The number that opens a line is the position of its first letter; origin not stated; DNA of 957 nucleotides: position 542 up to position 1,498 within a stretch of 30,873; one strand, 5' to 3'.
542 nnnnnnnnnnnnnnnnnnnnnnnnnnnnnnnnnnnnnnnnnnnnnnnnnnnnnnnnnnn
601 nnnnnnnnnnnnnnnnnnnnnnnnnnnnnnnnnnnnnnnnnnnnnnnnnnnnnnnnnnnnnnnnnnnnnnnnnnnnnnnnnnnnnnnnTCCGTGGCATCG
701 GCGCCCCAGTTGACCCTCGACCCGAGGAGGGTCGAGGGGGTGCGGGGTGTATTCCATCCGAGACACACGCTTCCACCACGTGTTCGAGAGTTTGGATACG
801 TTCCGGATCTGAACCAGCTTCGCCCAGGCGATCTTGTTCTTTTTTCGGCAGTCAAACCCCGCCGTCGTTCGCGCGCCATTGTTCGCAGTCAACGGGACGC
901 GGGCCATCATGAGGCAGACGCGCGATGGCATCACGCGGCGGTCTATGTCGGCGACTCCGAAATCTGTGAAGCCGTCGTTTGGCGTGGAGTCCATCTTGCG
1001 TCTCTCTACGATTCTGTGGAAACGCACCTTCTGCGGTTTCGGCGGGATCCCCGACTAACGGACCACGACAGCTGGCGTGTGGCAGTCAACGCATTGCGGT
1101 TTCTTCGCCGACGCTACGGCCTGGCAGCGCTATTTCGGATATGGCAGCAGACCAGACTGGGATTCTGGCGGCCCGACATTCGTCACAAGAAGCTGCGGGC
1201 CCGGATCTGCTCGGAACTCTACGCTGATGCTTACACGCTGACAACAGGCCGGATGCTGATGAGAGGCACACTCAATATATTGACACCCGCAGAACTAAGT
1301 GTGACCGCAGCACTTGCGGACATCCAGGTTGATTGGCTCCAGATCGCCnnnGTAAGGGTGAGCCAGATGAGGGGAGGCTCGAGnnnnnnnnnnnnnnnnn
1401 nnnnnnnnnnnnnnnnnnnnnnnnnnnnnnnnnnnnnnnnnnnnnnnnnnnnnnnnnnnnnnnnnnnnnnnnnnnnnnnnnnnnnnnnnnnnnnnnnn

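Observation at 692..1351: Circularly permuted NlpC/P60-type papain-fold candidate (GDLVLF ... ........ ... ICSE)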

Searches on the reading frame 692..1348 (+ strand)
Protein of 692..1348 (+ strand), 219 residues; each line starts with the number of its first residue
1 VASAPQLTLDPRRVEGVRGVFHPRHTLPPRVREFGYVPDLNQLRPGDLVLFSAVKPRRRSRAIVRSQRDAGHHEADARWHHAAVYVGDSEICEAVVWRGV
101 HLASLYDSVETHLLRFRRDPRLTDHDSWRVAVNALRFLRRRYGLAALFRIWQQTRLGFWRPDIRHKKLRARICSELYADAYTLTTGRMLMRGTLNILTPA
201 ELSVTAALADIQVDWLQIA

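Call 3: search_protein_families(library=pfam, proteins=[window:692-1348:+], max_evalue=10)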
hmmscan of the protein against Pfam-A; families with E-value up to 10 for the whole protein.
window:692-1348:+ (219 aa): 3 families
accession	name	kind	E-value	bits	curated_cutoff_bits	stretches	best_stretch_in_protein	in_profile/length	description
PF00877.26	NLPC_P60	-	0.052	14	23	0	77-108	63-94/105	NlpC/P60 family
PF19802.4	DUF6285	-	0.06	14.5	28.1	1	128-188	11-72/91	Domain of unknown function (DUF6285)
PF14481.13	Fimbrial_PilY2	-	0.31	11.1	25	1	24-55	27-57/75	Type 4 fimbrial biogenesis protein PilY2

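Call 4: search_protein_families(library=padloc, proteins=[window:692-1348:+], max_evalue=10)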
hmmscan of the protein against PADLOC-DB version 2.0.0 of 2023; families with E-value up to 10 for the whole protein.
window:692-1348:+ (219 aa): 0 families

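Call 6: find_homologous_proteins(query=window:692-1348:+, max_evalue=0.001)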
Query window:692-1348:+ (219 aa): 103 proteins with E <= 0.001 among 869 candidates.
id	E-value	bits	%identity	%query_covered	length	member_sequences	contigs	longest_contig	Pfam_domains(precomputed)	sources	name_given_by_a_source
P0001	1.8e-132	458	100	93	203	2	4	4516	-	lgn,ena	-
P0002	4.0e-70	254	54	100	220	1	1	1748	-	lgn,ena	-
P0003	2.3e-52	196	47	98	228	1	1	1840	-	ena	-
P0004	2.3e-50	189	43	100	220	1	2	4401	-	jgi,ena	-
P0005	3.7e-50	189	43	100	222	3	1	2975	PF05708.19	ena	-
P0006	3.7e-50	189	43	97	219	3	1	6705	PF05708.19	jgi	jgi:hypothetical protein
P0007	6.0e-50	188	46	97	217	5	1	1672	-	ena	-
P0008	1.9e-49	186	44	98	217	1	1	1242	-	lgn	-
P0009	2.7e-49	186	43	100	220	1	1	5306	-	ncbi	-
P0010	1.3e-47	180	42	99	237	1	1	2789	-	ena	-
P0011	1.9e-46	177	43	100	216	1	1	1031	-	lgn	-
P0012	1.3e-45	174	44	97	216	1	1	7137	-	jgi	jgi:hypothetical protein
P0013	1.4e-44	170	42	97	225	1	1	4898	-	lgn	-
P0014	2.1e-44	170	42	98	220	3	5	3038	-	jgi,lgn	jgi:hypothetical protein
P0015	2.5e-44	170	44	98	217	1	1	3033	-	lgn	-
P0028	3.7e-41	159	40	97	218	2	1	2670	PF05708.19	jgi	jgi:hypothetical protein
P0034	1.1e-40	158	42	98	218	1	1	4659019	-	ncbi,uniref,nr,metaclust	ncbi:hypothetical protein [Gloeobacter violaceus]|uniref:Gll2269 protein n=1 Tax=Gloeobacter violace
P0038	1.9e-40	157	40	98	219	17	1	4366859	-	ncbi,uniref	ncbi:hypothetical protein [Methylomicrobium lacus]|uniref:hypothetical protein n=1 Tax=Methylomicrob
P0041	1.1e-39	154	39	97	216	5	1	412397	-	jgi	jgi:hypothetical protein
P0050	3.3e-38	150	39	97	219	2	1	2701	PF05708.19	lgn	-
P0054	1.5e-37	147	44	96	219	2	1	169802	-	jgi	jgi:cell wall-associated NlpC family hydrolase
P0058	2.0e-37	147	40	98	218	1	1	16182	PF05708.19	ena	-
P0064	5.8e-37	145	41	98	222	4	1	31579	PF05708.19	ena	-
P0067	1.5e-36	144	41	98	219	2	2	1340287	-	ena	-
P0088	1.6e-32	131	38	97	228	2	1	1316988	-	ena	-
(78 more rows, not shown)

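Call 7: search_protein_families(library=ncbifam, proteins=[window:692-1348:+], max_evalue=10)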
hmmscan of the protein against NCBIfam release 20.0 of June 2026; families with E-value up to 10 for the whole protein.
window:692-1348:+ (219 aa): 2 families
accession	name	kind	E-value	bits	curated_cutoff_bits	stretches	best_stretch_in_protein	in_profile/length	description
NF008552.0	PRK11479.1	equivalog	0.00026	20.2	279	1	78-135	90-147/274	YaeF family permuted papain-like enzyme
NF008096.1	PRK10838.1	equivalog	0.026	14.3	186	1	33-58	120-145/189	bifunctional murein DD-endopeptidase/murein LD-carboxypeptidase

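Call 8: search_solved_structures(query=window:692-1348:+, max_evalue=10, show_alignments=3)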
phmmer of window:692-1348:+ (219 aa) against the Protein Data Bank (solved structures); distinct sequences matched with E-value up to 10: 0.

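Call 12: search_solved_structures(query=A1, max_evalue=10, show_alignments=4)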
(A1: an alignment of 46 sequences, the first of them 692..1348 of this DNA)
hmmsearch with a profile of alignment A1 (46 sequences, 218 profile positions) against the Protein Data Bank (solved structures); distinct sequences matched with E-value up to 10: 7.
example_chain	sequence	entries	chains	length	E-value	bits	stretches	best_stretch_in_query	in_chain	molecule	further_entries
2k1g_A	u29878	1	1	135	0.067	15.7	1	78-115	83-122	Lipoprotein spr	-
7v6s_A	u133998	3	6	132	0.09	15.3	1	78-109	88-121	Murein DD-endopeptidase MepS/Murein LD-carboxypeptidase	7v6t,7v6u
8xud_I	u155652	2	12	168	0.13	14.8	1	78-115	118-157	Murein DD-endopeptidase MepS/Murein LD-carboxypeptidase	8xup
7ya2_A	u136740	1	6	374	0.23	14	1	78-159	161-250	Capsular polysaccharide synthesis enzyme CapG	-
4b91_A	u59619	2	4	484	0.4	13.2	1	24-84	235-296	DIHYDROPYRIMIDINASE-RELATED PROTEIN 5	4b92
4b90_A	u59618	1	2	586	0.53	12.8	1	24-84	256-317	DIHYDROPYRIMIDINASE-RELATED PROTEIN 5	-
7cfl_A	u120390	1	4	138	1.5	11.4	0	28-51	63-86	Putative cell wall hydrolase phosphatase-associated protein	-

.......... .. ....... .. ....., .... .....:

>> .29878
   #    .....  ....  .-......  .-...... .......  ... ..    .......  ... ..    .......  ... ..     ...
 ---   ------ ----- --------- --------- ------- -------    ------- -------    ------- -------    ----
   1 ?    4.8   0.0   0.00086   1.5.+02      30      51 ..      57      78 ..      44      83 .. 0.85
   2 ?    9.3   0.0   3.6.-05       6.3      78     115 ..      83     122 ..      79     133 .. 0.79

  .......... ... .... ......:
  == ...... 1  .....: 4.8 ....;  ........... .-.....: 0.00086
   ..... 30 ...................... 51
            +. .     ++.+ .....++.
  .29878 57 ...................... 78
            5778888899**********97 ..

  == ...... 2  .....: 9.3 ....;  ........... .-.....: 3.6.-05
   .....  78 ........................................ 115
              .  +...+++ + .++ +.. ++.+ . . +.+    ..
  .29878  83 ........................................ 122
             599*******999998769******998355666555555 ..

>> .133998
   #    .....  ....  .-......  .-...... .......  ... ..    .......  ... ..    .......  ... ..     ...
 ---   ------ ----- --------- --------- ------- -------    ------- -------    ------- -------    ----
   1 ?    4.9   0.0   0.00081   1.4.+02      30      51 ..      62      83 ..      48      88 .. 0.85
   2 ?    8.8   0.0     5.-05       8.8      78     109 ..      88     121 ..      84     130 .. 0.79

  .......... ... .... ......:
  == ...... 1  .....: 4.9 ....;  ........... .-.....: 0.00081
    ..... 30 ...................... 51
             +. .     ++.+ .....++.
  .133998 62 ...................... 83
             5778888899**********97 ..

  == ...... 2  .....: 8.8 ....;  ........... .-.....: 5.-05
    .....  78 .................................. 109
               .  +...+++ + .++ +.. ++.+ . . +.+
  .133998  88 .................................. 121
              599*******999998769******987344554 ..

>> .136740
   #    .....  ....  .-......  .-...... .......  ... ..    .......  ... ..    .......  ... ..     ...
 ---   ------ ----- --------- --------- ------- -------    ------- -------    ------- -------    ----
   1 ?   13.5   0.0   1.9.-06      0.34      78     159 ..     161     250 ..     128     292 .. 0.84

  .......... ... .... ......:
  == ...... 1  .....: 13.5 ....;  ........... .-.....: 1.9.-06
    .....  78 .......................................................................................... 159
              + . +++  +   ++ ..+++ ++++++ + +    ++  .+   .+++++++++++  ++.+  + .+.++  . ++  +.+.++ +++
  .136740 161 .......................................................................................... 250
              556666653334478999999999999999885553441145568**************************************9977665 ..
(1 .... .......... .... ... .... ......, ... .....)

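Call 13: search_protein_families(library=pfam, alignment_id=A1, max_evalue=0.01)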
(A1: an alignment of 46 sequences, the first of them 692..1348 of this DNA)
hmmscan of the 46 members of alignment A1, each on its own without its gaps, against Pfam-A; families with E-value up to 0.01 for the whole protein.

A. member 1, window:692-1348:+ (219 aa): 0 families

B. families by the number of members that match (of 46 scanned): 3 families
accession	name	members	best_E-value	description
PF05708.18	Peptidase_C92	27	1.3e-06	Permuted papain-like amidase enzyme, YaeF/YiiX, C92 family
PF00877.26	NLPC_P60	8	3.9e-05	NlpC/P60 family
PF05320.17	Pox_RNA_Pol_19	1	0.0081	Poxvirus DNA-directed RNA polymerase 19 kDa subunit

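Call 14: find_encoding_contigs(protein=P0001, flank=8000, max_places=4)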
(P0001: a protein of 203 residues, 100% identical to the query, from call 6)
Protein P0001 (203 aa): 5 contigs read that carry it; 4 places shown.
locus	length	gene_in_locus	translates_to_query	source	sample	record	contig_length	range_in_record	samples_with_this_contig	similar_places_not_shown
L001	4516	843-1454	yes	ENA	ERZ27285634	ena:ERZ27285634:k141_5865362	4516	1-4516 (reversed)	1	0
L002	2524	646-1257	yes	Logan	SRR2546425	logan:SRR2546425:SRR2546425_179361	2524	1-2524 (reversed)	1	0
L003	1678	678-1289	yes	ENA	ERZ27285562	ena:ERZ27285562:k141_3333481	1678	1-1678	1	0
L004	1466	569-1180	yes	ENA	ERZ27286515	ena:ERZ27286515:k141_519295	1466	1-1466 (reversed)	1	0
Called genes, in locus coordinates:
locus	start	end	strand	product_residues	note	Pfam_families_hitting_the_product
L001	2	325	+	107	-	?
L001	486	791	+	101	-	-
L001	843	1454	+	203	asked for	-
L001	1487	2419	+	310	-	-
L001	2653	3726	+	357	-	PF02746:MR_MLE_N, PF13378:MR_MLE_C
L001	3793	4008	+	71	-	PF15919:HicB_lk_antitox (weak)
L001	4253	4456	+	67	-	PF13378:MR_MLE_C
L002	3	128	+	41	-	?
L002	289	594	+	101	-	-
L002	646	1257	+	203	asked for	-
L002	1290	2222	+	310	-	-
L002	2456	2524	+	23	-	?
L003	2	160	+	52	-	?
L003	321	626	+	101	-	-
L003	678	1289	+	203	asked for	-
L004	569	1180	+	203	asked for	-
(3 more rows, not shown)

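Call 15: find_encoding_contigs(protein=P0034, flank=8000, max_places=2)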
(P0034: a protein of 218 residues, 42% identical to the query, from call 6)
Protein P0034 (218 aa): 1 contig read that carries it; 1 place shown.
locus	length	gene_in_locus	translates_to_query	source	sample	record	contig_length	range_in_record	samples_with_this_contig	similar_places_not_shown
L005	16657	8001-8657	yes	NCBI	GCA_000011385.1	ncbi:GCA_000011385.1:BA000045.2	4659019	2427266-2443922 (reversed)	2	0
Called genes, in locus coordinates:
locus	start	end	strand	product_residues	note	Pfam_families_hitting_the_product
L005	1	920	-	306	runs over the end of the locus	PF01430:HSP33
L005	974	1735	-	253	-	PF00005:ABC_tran, PF13304:AAA_21 (faint), PF12399:BCA_ABC_TP_C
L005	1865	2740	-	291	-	PF01073:3Beta_HSD (faint), PF01370:Epimerase, PF05368:NmrA, PF13460:NAD_binding_10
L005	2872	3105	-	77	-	PF08031:BBE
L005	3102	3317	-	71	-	-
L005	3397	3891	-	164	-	PF00127:Copper-bind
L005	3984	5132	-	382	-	PF04107:GCS2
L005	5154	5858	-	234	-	PF00072:Response_reg, PF00486:Trans_reg_C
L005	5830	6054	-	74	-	PF00512:HisKA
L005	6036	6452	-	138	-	PF00072:Response_reg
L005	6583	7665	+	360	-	PF01628:HrcA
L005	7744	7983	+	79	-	-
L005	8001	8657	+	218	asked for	-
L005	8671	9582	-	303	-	PF01972:SDH_protease, PF25145:NfeD1b_N (weak)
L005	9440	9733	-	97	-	-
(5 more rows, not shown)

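Call 16: find_encoding_contigs(protein=P0038, flank=8000, max_places=2)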
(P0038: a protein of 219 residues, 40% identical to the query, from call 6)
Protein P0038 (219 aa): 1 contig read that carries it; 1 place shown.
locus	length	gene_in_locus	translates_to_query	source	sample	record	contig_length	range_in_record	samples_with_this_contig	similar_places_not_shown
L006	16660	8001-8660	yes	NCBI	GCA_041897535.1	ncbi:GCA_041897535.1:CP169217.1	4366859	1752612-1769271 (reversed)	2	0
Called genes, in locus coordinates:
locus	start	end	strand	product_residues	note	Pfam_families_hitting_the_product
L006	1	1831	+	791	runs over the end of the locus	PF01588:tRNA_bind, PF03483:B3_4, PF03484:B5, PF17759:tRNA_synthFbeta, PF03147:FDX-ACB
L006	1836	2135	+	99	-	PF00216:Bac_DNA_binding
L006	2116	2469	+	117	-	PF13411:MerR_1, PF00376:MerR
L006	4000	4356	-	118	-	-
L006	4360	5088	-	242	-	PF09669:Phage_pRha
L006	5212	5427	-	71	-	-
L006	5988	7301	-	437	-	PF13356:Arm-DNA-bind_3, PF22022:Phage_int_M, PF00589:Phage_integrase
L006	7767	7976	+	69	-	-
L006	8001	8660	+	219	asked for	-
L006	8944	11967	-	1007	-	PF04851:ResIII, PF00270:DEAD (weak), PF19778:RE_endonuc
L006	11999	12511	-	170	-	PF13707:RloB (weak)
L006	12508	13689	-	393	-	PF13175:AAA_15 (faint), PF13304:AAA_21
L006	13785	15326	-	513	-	PF01555:N6_N4_Mtase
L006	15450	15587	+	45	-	-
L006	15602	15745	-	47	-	-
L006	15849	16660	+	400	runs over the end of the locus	PF03050:DDE_Tnp_IS66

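Call 21: find_related_loci(query=A1, collection=genome_contigs, flank=6000)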
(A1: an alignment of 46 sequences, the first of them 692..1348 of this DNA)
Query A1 (219 aa) in genome_contigs; peptide patterns used: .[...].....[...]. (x = any residue, [..] = any of these).
44 stretches matched a pattern; 36 encode a relative of the query (tblastn E <= 1e-3); 36 distinct loci.
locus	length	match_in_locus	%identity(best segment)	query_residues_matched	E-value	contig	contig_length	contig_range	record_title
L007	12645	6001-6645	43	5-219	3e-49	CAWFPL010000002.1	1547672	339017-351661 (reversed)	MAG: uncultured proteobacterium isolate MFD01299.bin.1.58 genome assembly, contig: contig_21676, whole genome shotgun se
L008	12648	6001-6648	43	6-218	8e-49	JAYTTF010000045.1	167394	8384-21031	MAG: Bryobacterales bacterium isolate GFS_5321 GFS_5321_44, whole genome shotgun sequence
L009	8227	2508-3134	42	9-219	1e-46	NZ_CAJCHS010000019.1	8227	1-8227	Nevskia soli isolate BOG_genome_mining.15, whole genome shotgun sequence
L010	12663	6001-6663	41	1-218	1e-45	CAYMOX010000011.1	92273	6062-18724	MAG TPA_asm: uncultured bacterium isolate binchicken_co58_177 genome assembly, contig: NODE_183_length_92273_cov_22.5062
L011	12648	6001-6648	43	6-218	7e-45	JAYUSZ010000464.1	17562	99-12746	MAG: Bryobacterales bacterium isolate GL119_DN_concoct_185 GL119_DN_concoct_185_463, whole genome shotgun sequence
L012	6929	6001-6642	39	6-218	8e-45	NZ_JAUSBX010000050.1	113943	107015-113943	MAG: Methylicorpusculum sp. isolate E9_concoct.bin.41 E9_k141_58399, whole genome shotgun sequence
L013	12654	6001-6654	39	6-219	4e-43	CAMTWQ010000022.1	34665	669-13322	MAG: uncultured Alphaproteobacteria bacterium isolate G02_MAG_00016 genome assembly, contig: G02_MAG_00016_000000000098,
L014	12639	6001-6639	43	9-218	1e-42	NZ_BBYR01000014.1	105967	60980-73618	Piscinibacter sakaiensis strain 201-F6, whole genome shotgun sequence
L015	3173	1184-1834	41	6-218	2e-42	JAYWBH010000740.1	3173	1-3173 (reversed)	MAG: Bryobacterales bacterium isolate GL93_UP_concoct_250 GL93_UP_concoct_250_739, whole genome shotgun sequence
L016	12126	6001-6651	40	6-218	2e-42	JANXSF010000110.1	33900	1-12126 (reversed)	MAG: Acidobacteria bacterium isolate 336R_metabat_83 336R_k141_864622, whole genome shotgun sequence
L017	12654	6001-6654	39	3-218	5e-42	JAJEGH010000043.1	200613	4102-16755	MAG: Alphaproteobacteria bacterium isolate p16x44bins.53 k141_641732, whole genome shotgun sequence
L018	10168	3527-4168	39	7-218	2e-41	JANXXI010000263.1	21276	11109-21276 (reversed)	MAG: Acidobacteria bacterium isolate GL140_2_metabat_67_sub GL140_2_k141_326415, whole genome shotgun sequence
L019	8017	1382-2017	44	4-215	2e-41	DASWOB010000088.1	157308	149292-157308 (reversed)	MAG TPA_asm: Thermoanaerobaculia bacterium isolate SMAG_U3429 k141_184920, whole genome shotgun sequence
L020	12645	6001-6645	36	5-218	2e-41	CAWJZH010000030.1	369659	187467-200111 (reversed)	MAG: uncultured Acidobacteriaceae bacterium isolate MFD04580.bin.2.2 genome assembly, contig: contig_47524, whole genome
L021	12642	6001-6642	40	6-219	4e-41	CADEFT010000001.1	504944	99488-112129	MAG: uncultured Acidobacteria bacterium isolate Acidobacteria sp. RBC033 genome assembly, contig: MAG033_1, whole genome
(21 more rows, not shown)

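Call 23: predict_structure(alignment_id=A1)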
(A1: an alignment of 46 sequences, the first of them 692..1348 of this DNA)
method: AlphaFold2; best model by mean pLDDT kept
length: 219 residues; sequences in the alignment: 46
mean_pLDDT: 90.2   pTM: 0.86
mean pLDDT of the five models: 90.2, 89.7, 89.6, 88.7, 88.7
residues with pLDDT >= 90: 166; 70-90: 24; 50-70: 29; < 50: 0
segments of 3 or more residues with pLDDT < 50: none
pLDDT, mean of each block of 10 residues (from residue 1): 87 96 96 98 98 96 93 96 98 91 97 98 98 91 69 71 56 88 94 80 96 98
secondary structure, 60 per line:
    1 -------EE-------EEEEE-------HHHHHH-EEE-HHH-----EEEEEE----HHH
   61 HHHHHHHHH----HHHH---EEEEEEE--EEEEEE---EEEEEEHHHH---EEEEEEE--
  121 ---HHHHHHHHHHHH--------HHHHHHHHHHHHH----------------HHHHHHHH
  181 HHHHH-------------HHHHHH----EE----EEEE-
elements in order: E17-21 H29-34 E36-38 E48-53 H58-69 H74-77 E81-87 E90-95 E99-104 H105-108 E112-118 H124-135 H144-156 H173-185 H199-204 E215-218
